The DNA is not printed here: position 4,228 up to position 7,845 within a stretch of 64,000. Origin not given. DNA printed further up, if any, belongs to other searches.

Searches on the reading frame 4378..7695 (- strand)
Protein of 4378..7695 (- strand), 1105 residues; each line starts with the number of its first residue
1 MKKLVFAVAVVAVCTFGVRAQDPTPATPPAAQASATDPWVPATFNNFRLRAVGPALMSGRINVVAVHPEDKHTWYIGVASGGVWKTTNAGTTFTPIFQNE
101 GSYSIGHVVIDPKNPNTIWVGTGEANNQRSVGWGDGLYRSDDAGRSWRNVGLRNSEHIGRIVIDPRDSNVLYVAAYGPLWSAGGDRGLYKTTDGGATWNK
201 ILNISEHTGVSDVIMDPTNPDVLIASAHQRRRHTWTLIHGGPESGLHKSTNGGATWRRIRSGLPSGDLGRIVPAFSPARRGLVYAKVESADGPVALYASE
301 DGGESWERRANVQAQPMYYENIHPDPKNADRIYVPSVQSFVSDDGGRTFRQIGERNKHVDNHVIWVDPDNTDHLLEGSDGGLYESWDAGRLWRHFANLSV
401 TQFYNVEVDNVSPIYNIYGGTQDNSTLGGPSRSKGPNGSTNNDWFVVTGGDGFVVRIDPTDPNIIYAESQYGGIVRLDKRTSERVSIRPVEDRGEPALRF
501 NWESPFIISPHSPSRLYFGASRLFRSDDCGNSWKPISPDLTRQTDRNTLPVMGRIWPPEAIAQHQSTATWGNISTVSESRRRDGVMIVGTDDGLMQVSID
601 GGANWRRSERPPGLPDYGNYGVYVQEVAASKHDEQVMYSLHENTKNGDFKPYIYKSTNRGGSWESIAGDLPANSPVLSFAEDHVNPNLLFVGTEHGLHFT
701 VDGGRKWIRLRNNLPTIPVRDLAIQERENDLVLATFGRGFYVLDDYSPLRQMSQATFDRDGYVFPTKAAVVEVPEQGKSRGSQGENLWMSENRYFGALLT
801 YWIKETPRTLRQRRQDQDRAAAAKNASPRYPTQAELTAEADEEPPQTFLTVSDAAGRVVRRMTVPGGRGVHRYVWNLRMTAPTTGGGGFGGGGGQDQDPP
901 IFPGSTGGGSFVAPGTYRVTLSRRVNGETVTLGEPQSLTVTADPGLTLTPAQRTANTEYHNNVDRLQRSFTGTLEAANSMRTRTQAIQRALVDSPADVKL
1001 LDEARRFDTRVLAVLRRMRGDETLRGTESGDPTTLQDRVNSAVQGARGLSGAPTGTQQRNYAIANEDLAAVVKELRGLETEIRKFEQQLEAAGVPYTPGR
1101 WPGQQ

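Call 42: search_protein_families(library=pfam, proteins=[window:4378-7695:-], max_evalue=0.00001)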
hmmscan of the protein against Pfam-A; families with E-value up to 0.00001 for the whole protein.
window:4378-7695:- (1105 aa): 3 families
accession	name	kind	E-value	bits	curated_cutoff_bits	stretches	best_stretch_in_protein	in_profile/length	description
PF15902.12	Sortilin-Vps10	-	1.1e-29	103.9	33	1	137-261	3-114/446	Sortilin, neurotensin receptor 3,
PF02012.26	BNR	-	2.2e-09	36.3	27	0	189-200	1-12/12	BNR/Asp-box repeat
PF15899.11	BNR_6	-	2.4e-06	27.5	27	0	653-666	1-14/14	BNR-Asp box repeat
